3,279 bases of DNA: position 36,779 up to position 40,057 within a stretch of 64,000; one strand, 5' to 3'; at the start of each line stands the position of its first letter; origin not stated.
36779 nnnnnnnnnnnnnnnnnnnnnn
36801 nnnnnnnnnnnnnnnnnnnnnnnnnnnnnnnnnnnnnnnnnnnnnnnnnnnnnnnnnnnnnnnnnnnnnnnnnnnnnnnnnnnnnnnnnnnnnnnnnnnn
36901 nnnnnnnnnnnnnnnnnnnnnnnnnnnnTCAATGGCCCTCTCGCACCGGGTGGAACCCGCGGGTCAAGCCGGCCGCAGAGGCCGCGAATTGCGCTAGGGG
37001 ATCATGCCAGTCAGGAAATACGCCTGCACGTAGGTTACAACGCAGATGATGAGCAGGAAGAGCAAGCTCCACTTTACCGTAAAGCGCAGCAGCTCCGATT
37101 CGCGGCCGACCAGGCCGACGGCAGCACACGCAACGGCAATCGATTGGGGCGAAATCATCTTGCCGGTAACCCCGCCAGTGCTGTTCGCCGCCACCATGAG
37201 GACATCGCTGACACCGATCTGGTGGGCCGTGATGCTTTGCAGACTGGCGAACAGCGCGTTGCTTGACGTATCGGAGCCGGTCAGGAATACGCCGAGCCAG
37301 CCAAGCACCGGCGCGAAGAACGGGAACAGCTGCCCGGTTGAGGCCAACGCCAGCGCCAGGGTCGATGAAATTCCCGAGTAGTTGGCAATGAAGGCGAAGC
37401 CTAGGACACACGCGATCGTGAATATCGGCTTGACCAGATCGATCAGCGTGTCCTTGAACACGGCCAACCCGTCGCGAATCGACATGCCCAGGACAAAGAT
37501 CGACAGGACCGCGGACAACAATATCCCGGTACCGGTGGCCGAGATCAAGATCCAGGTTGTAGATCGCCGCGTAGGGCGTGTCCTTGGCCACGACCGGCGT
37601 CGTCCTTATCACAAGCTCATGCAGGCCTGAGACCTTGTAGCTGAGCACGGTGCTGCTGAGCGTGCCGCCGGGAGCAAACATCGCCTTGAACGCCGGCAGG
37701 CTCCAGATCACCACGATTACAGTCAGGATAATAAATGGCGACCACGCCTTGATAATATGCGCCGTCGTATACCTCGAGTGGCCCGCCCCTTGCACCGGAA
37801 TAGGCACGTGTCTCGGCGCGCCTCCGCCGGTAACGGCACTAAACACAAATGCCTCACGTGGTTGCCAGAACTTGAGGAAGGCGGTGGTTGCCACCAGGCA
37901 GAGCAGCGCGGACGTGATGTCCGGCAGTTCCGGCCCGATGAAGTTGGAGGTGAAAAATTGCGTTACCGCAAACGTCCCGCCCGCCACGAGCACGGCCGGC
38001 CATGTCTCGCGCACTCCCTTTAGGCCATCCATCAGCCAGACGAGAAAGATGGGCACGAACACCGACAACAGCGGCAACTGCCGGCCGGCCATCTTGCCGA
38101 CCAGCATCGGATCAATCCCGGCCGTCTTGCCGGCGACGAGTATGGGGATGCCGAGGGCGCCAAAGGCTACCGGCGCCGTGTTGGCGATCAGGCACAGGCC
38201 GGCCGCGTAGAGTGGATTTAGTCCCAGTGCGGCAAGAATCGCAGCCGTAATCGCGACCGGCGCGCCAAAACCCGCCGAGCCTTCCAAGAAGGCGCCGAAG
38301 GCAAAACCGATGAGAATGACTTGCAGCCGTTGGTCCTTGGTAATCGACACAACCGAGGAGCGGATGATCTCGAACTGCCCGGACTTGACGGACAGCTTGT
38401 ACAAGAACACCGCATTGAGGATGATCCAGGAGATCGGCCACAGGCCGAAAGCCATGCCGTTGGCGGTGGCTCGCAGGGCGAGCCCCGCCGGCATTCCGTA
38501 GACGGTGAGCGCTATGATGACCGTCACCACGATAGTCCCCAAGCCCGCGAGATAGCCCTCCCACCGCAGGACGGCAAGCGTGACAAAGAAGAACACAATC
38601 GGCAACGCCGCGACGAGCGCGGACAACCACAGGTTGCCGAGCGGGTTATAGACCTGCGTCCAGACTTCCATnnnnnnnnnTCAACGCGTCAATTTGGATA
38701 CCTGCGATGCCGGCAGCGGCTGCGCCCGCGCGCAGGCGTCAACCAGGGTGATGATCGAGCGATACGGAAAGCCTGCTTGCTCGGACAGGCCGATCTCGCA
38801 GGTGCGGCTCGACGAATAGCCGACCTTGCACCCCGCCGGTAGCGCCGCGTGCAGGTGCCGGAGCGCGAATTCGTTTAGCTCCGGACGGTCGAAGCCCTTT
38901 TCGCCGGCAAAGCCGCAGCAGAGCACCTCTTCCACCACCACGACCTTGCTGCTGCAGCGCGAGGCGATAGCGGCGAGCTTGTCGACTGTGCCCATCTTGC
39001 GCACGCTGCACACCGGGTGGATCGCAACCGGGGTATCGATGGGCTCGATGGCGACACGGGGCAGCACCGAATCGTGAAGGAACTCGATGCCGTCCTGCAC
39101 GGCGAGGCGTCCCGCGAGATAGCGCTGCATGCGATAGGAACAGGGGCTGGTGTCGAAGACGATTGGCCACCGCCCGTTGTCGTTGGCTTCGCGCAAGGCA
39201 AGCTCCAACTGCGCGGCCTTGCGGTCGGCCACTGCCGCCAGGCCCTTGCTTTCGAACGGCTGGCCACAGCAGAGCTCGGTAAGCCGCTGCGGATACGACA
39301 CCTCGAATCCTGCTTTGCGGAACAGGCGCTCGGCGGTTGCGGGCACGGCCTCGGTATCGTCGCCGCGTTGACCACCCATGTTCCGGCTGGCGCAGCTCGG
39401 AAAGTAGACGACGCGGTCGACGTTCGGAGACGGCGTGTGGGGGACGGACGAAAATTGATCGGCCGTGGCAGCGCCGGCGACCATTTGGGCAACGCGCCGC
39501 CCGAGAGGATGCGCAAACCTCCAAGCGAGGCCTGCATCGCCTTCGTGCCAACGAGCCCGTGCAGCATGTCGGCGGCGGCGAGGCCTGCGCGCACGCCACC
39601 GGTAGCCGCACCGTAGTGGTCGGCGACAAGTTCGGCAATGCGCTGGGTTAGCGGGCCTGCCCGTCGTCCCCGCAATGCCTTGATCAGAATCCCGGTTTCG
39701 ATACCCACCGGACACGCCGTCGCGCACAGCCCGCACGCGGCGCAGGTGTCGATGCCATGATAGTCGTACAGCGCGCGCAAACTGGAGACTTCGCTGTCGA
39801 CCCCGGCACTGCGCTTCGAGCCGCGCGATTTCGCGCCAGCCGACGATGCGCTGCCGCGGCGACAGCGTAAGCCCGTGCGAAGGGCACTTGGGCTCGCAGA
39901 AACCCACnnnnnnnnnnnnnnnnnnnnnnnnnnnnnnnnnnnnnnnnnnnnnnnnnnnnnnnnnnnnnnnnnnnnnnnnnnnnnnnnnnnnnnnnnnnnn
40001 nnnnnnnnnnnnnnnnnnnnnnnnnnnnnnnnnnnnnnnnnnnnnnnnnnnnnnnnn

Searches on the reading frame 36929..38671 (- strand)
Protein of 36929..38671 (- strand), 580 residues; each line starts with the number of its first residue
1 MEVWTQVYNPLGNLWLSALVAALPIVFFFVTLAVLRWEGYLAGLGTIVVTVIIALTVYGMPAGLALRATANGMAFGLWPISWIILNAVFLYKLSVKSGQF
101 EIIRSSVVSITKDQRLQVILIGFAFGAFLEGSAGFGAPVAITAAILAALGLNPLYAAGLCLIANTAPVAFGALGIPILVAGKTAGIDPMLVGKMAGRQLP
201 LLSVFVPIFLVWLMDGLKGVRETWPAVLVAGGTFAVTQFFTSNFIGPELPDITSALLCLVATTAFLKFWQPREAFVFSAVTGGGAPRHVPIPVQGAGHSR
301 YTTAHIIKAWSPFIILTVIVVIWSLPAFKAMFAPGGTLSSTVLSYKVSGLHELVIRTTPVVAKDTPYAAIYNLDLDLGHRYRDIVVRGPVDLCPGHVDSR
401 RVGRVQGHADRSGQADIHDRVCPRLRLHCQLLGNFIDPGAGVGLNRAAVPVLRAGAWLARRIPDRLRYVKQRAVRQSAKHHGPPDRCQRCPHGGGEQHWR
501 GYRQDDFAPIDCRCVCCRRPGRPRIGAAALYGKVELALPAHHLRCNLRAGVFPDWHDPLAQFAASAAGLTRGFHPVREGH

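Call 70: search_protein_families(library=pfam, proteins=[window:36929-38671:-], max_evalue=0.00001)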
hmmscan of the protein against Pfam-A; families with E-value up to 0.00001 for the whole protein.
window:36929-38671:- (580 aa): 1 family
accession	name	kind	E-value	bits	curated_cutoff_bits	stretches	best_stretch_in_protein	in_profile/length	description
PF02652.20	Lactate_perm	-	4.2e-122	409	27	1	16-375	1-348/522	L-lactate permease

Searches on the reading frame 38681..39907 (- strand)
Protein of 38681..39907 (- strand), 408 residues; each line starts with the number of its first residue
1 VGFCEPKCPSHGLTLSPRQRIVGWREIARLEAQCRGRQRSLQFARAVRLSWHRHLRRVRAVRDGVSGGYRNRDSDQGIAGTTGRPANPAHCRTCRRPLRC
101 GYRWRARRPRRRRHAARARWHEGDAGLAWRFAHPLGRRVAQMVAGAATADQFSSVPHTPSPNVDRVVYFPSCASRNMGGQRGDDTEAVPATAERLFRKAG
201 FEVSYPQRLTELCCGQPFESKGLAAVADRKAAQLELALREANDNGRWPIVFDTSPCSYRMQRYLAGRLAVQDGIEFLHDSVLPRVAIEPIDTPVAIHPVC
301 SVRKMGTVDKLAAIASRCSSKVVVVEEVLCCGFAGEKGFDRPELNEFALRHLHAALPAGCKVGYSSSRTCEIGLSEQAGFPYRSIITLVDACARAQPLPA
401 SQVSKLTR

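Call 70: search_protein_families(library=pfam, proteins=[window:38681-39907:-], max_evalue=0.00001)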
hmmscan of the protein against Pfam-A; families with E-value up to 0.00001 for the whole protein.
window:38681-39907:- (408 aa): 1 family
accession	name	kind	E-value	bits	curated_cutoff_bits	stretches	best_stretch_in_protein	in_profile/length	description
PF02754.22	CCG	-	5.5e-08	33.2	20.6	0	166-257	1-81/85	Cysteine-rich domain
